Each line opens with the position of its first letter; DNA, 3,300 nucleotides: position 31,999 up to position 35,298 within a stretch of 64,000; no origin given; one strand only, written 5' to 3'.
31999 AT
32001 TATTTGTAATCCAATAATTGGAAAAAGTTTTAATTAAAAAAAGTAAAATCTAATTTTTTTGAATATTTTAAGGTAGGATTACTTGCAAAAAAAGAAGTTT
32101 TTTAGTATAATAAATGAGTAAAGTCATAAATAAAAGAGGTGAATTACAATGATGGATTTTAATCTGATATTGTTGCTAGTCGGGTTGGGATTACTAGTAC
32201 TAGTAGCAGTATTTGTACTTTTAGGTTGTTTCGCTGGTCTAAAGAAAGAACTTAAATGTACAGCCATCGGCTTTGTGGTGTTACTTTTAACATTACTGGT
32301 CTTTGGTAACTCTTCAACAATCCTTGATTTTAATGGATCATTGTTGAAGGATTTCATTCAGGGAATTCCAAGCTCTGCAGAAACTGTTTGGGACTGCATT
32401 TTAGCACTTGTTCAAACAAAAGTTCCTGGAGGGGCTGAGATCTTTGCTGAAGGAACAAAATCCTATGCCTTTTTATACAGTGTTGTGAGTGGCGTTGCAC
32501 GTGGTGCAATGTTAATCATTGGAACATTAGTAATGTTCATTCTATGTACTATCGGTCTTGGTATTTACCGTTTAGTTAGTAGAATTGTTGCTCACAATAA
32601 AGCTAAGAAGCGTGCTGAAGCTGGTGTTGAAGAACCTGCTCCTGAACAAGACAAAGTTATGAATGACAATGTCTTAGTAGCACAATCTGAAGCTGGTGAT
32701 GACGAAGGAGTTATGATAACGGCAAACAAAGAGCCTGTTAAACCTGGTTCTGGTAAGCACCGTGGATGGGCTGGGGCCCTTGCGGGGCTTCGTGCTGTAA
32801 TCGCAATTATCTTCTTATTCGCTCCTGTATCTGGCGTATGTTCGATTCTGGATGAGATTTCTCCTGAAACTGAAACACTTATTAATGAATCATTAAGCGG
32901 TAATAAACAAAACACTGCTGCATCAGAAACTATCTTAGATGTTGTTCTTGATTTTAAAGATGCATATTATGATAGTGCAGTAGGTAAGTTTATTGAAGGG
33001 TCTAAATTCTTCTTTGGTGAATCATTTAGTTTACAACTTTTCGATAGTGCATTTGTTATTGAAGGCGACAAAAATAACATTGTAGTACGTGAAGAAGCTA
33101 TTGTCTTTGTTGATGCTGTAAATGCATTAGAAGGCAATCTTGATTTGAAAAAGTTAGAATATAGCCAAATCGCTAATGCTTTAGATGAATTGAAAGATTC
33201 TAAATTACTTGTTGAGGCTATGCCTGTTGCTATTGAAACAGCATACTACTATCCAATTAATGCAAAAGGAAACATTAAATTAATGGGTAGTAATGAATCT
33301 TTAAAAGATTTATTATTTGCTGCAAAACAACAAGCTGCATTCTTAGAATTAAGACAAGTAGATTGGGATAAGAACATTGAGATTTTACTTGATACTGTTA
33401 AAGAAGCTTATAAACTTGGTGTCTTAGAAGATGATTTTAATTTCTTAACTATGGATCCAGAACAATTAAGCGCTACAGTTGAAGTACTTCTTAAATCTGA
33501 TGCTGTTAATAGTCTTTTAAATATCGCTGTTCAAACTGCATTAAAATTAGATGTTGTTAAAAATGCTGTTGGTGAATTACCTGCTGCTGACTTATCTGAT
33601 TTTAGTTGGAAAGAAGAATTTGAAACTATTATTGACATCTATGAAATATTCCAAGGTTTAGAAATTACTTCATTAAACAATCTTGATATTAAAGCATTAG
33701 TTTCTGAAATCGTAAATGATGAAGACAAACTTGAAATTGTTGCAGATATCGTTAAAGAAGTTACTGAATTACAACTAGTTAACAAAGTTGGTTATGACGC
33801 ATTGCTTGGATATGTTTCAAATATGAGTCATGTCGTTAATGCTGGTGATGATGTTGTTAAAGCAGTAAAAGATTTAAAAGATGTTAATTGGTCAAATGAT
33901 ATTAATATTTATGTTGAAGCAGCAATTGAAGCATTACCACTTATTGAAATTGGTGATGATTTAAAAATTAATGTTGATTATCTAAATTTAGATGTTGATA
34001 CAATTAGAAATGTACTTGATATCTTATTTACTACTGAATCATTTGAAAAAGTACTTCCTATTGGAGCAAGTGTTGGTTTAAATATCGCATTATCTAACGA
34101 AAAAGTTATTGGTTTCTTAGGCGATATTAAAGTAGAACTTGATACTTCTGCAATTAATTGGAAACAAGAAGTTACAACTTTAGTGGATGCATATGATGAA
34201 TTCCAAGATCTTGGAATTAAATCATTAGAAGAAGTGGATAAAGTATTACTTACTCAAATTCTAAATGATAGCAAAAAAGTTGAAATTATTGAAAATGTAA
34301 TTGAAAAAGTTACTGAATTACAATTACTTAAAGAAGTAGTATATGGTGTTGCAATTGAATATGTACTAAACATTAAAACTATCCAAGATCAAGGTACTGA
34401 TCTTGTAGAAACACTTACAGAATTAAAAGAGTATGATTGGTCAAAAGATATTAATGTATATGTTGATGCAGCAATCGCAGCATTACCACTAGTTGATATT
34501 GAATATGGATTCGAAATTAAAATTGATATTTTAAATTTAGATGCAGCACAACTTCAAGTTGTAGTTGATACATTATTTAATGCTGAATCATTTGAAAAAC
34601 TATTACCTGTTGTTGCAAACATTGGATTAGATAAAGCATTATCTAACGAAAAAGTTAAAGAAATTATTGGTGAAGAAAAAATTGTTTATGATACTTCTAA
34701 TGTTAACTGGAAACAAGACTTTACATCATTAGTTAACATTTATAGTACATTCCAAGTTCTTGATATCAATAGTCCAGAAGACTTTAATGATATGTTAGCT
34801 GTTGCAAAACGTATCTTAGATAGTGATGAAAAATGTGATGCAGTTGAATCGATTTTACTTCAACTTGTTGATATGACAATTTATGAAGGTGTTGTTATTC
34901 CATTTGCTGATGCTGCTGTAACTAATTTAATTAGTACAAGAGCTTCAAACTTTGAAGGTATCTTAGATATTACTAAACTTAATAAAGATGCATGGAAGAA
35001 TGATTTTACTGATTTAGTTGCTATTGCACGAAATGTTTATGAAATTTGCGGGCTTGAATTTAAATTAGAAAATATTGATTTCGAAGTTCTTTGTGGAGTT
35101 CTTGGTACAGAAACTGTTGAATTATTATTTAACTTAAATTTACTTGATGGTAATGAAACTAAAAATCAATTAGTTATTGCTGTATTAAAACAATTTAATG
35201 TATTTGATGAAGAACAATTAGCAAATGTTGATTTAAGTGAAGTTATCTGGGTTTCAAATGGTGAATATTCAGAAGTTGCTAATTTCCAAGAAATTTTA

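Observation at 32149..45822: Giant 4557-aa (about 0.5 MDa) acidic repeat protein anchored by a CvpA-like 4-TM domain; 13.7-kb single ORF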

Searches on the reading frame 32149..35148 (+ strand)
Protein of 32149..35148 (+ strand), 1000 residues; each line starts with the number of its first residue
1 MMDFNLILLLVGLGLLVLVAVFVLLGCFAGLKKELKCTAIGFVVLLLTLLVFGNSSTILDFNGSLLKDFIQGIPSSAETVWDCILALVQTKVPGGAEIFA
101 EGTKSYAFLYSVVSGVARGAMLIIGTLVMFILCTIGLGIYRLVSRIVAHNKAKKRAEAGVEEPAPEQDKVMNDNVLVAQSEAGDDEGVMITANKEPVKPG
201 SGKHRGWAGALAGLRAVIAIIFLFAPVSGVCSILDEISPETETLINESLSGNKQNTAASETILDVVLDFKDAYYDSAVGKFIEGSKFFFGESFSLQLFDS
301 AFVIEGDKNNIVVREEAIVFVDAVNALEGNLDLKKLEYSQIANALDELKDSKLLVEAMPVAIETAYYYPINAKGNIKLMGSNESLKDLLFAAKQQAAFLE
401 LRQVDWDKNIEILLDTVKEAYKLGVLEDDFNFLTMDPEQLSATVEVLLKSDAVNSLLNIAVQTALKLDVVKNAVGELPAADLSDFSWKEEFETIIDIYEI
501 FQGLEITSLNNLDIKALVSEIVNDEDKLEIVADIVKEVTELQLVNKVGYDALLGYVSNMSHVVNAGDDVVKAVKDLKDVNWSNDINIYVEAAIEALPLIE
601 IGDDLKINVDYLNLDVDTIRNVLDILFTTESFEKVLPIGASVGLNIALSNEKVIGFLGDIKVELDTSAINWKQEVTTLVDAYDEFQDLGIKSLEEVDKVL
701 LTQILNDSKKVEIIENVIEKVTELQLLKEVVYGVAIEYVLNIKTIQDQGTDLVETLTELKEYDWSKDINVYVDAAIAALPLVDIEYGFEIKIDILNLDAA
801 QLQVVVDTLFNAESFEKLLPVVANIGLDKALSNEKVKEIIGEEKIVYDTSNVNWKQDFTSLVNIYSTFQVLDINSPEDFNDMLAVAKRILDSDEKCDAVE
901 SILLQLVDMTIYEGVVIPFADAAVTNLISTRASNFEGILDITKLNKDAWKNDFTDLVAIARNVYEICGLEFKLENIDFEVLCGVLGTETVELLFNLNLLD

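Call 14: find_homologous_proteins(query=window:32149-35148:+, max_evalue=0.00001)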
Query window:32149-35148:+ (1000 aa): 4 proteins with E <= 0.00001 among 8000 candidates.
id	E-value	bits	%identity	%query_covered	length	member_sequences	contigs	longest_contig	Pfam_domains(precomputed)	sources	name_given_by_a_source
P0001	0.0e+0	1199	80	70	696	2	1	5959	-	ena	-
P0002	0.0e+0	1152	67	77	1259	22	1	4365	-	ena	-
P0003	4.8e-115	404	37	65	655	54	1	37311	-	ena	-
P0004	5.0e-104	367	38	59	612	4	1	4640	-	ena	-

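Call 16: find_encoding_contigs(protein=P0003, flank=10000, max_places=4)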
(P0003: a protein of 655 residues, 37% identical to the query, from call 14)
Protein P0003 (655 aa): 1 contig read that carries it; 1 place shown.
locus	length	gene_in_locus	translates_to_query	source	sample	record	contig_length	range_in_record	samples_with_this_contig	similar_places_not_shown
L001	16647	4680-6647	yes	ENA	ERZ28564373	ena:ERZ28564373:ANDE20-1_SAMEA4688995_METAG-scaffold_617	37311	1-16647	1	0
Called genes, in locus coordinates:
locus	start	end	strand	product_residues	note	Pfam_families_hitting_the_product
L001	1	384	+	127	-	?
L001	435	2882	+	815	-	-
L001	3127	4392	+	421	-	PF02368:Big_2 (weak)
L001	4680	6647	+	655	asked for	-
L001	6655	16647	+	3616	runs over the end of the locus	-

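Call 20: find_related_loci(query=A1, collection=genome_contigs, flank=10000)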
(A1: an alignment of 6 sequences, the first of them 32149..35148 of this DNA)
Query A1 (1000 aa) in genome_contigs; peptide patterns used: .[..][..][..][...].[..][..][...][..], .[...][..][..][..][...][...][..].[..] (x = any residue, [..] = any of these).
265 stretches matched a pattern; 21 encode a relative of the query (tblastn E <= 1e-3); 20 distinct loci.
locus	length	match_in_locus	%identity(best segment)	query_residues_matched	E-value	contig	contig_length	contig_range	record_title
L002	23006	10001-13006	92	1-1000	0e+0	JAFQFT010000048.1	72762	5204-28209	MAG: Bacilli bacterium isolate RGIG1779 Goat_Cecum-4__c630946, whole genome shotgun sequence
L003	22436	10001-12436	68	1-1000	0e+0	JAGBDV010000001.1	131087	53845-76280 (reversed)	MAG: Bacilli bacterium isolate RGIG9028 Water_deer_Rectum-4__c145, whole genome shotgun sequence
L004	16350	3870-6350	50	1-999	0e+0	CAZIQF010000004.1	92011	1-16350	MAG TPA_asm: uncultured Staphylococcaceae bacterium isolate binchicken_co370_320 genome assembly, contig: NODE_350_lengt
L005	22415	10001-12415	45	1-1000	1e-178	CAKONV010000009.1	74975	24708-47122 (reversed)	MAG: uncultured Bacilli bacterium isolate REFINED_METABAT215_TOP10_CONTIGS_1500_ASSEMBLY_K77_MERGED__Hadza_MoBio_hadza-E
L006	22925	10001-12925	34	1-978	3e-155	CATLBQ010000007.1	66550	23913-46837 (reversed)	MAG TPA_asm: uncultured Bacilli bacterium isolate MGG03213_1680015441 genome assembly, contig: ERR2497921_93, whole geno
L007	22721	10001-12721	35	1-911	6e-130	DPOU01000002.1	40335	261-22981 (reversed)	MAG TPA_asm: Acholeplasmatales bacterium isolate UBA11505 contig_4424, whole genome shotgun sequence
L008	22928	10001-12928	34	1-978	2e-154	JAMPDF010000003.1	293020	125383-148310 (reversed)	MAG: Prevotella sp. isolate NALB_7821b_9 Scaffold_#3__SCF_003__292736_bp, whole genome shotgun sequence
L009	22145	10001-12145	35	1-726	2e-115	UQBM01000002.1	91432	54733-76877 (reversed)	uncultured Mollicutes bacterium isolate UMGS116 genome assembly, contig: NODE_32_length_91432_cov_45.759436, whole genom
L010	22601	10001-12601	32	1-971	1e-110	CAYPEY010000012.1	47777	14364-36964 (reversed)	MAG TPA_asm: uncultured Staphylococcaceae bacterium isolate SRP315200_co1_851 genome assembly, contig: NODE_778_length_4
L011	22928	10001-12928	33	1-978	3e-153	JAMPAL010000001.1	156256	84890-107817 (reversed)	MAG: Anaeroplasma bactoclasticum isolate NALB_7813_16 Scaffold_#1__SCF_001___156334_bp, whole genome shotgun sequence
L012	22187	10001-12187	34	1-741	4e-110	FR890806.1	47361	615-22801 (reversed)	Staphylococcus sp. CAG:324 genomic scaffold, scf16, whole genome shotgun sequence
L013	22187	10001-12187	34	29-773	1e-103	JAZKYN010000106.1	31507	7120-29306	MAG: Bacilli bacterium isolate T1900045101_TC20190095.MAGScoT_cleanbin_000012 SGB_4761_k141_422229, whole genome shotgun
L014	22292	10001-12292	35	1-774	5e-103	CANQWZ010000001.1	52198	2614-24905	MAG: uncultured Bacilli bacterium isolate Lapin-020__bin112 genome assembly, contig: Lapin-020__NODE_622_length_52198_co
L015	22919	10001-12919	31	1-978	8e-102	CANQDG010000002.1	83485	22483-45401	MAG: uncultured Bacilli bacterium isolate Lapin-005__bin89 genome assembly, contig: Lapin-005__NODE_298_length_83485_cov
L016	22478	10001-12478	32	1-816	4e-97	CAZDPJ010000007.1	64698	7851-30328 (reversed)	MAG TPA_asm: uncultured Staphylococcaceae bacterium isolate SRP313737_co1_111 genome assembly, contig: NODE_741_length_6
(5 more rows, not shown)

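Call 32: search_protein_representatives(alignment_id=A1)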
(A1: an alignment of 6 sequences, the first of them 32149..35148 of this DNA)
Query: 6 sequences, 1085 profile positions. Proteins with E-value up to 0.001 (for the whole library): 231; up to 1e-10: 131; up to 1e-30: 60. The best 150 are listed.
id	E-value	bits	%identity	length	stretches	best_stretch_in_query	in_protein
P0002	0.0e+00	1635.9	-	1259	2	1-1084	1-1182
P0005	0.0e+00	1396.4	-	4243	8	1-1071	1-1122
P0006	0.0e+00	1301.7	-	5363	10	1-1070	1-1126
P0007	0.0e+00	1038.3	-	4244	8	1-1050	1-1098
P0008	2.1e-269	913.5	-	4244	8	2-620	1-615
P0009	4.9e-269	912.3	-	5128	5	1-1073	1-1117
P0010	4.6e-264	895.8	-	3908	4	2-1064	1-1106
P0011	1.0e-252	858.3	-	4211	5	1-1078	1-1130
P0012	1.2e-252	858.0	-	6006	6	1-1075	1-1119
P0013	6.3e-250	849.0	-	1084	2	201-1085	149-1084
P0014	9.8e-234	795.4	-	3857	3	2-1076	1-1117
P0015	8.8e-217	739.3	-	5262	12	1-599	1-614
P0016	2.0e-216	738.1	-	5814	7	2-593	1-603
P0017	1.2e-215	735.5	-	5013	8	2-1069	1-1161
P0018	1.1e-213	729.0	-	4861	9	2-1011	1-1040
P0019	4.6e-211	720.3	-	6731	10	2-600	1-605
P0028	1.7e-144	499.9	-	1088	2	201-1085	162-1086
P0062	8.8e-32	126.7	-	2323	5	199-885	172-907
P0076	2.8e-23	98.5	-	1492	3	198-516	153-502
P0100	9.1e-16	73.7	-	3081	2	196-517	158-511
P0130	2.6e-11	58.9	-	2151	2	15-976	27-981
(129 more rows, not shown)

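Call 73: find_encoding_contigs(protein=P0008, flank=10000, max_places=3)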
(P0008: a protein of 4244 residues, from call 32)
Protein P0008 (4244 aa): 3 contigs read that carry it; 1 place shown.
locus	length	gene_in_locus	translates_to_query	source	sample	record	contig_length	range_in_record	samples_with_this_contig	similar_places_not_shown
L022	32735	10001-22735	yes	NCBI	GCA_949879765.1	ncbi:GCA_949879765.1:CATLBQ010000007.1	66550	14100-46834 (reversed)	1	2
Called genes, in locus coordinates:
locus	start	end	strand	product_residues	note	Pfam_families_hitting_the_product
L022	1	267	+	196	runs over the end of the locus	-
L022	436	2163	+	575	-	PF00082:Peptidase_S8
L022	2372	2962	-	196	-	PF00440:TetR_N (weak), PF14278:TetR_C_8 (weak)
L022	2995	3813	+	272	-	PF02645:DegV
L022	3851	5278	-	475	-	PF00206:Lyase_1, PF10415:FumaraseC_C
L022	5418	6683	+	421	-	PF00275:EPSP_synthase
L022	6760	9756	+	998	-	-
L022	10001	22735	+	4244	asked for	-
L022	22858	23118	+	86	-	PF01197:Ribosomal_L31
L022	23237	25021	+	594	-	PF00005:ABC_tran, PF00931:NB-ARC (faint), PF02463:SMC_N (faint), PF03193:RsgA_GTPase (faint), PF01926:MMR_HSR1 (faint), PF12848:ABC_tran_Xtn, PF00005:ABC_tran, PF16326:ABC_tran_CTD, +2 more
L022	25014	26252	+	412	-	PF02073:Peptidase_M29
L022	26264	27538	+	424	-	PF02127:Peptidase_M18, PF05343:Peptidase_M42 (faint)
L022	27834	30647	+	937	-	PF20578:aBig_2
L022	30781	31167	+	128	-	-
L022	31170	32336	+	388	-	-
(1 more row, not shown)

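Call 74: find_encoding_contigs(protein=P0019, flank=10000, max_places=3)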
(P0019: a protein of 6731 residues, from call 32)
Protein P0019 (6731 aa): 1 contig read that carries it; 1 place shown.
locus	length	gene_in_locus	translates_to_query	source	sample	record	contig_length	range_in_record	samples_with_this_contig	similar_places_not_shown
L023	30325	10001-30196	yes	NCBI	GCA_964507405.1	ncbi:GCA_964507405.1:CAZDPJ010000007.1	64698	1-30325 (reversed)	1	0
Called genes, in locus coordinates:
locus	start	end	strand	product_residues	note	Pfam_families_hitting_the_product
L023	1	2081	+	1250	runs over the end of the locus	PF13306:LRR_5 (weak), PF23952:LRR_EndoS (faint), PF13306:LRR_5, PF13855:LRR_8 (weak), PF13306:LRR_5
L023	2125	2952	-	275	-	PF04951:Peptidase_M55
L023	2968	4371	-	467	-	PF00206:Lyase_1, PF10415:FumaraseC_C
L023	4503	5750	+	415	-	PF00275:EPSP_synthase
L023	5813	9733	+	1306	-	-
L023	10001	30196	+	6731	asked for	-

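Call 78: list_cluster_members(proteins=[P0005, P0008, P0012, P0019, P0013, P0028, P0076, P0100, P0130, P0062])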
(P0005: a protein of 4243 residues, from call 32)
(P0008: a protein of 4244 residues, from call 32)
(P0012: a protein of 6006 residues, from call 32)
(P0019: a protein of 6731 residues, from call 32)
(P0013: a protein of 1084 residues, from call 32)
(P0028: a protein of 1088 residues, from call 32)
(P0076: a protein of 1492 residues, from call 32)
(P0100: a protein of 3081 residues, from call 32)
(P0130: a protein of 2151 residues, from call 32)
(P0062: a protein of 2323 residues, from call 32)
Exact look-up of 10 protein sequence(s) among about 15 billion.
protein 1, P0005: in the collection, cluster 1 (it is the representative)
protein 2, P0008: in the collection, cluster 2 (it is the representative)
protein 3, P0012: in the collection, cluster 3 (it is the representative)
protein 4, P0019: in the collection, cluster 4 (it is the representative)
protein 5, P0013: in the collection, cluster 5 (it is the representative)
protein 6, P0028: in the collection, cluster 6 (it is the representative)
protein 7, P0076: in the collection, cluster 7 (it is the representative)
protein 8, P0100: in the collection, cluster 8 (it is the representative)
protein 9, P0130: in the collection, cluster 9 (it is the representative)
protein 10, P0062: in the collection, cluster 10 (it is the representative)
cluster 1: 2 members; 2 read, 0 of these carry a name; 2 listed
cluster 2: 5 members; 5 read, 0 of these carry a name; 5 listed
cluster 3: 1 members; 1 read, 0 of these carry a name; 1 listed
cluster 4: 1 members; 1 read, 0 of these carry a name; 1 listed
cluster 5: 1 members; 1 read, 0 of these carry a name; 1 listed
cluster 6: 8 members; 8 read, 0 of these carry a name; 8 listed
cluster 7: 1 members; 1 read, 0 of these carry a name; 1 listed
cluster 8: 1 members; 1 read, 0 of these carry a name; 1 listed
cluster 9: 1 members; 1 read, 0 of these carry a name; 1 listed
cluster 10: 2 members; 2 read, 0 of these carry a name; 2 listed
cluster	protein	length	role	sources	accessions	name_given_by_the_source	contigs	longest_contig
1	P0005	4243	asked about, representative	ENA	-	-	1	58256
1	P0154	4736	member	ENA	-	-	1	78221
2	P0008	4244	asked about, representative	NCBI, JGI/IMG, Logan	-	-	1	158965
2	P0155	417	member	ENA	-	-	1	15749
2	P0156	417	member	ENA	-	-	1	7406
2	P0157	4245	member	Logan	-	-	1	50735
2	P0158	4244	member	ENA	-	-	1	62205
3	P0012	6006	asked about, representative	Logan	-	-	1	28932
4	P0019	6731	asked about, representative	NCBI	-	-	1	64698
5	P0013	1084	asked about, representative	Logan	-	-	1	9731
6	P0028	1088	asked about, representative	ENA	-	-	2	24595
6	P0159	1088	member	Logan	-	-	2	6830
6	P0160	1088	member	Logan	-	-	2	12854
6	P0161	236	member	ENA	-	-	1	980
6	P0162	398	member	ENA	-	-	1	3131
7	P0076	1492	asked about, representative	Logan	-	-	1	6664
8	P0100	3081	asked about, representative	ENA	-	-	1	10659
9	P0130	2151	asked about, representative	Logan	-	-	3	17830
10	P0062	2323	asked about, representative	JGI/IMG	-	-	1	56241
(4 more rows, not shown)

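Call 79: find_encoding_contigs(protein=P0062, flank=8000, max_places=2)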
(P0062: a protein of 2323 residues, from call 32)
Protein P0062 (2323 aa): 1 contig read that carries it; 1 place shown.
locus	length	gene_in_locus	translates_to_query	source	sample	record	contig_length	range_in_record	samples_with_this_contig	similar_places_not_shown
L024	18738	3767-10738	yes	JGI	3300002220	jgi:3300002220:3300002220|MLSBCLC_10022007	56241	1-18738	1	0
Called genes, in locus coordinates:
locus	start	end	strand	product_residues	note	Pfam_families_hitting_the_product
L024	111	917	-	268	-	PF04951:Peptidase_M55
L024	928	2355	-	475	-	PF00206:Lyase_1, PF10415:FumaraseC_C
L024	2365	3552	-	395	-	PF00390:malic, PF03949:Malic_M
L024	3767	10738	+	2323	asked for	-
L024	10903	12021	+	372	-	PF03600:CitMHS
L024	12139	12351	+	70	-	PF01197:Ribosomal_L31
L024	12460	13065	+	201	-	PF00265:TK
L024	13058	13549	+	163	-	PF00383:dCMP_cyt_deam_1, PF14437:MafB19-deam, PF14439:Bd3614-deam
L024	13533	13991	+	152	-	PF13527:Acetyltransf_9 (weak), PF00583:Acetyltransf_1, PF13508:Acetyltransf_7 (weak)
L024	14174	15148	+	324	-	PF01180:DHO_dh (faint), PF01207:Dus, PF00977:His_biosynth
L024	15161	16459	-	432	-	PF13167:GTP-bdg_N, PF16360:GTP-bdg_M, PF01926:MMR_HSR1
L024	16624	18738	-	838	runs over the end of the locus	PF00317:Ribonuc_red_lgN (weak), PF02867:Ribonuc_red_lgC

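Call 80: find_encoding_contigs(protein=P0130, flank=8000, max_places=2)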
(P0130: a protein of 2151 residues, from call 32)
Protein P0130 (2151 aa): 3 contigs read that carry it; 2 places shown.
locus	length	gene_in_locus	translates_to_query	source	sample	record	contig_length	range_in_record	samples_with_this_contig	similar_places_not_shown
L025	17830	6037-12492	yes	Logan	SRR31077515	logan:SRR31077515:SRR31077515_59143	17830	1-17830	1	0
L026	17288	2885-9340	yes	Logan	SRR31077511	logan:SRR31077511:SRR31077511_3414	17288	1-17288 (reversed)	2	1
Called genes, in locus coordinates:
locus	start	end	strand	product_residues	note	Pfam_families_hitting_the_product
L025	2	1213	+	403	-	?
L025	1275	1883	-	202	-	PF01381:HTH_3, PF12844:HTH_19, PF13560:HTH_31 (faint)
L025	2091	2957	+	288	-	PF02645:DegV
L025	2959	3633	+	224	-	PF03006:HlyIII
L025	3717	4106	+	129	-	-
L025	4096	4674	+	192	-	PF13302:Acetyltransf_3, PF00583:Acetyltransf_1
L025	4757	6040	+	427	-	PF02646:RmuC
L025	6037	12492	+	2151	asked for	-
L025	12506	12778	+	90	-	-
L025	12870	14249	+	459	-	PF07581:Glug (faint)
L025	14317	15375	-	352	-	-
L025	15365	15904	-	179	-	PF04542:Sigma70_r2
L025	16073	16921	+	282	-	-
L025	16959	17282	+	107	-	-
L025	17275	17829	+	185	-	?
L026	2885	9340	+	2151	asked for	-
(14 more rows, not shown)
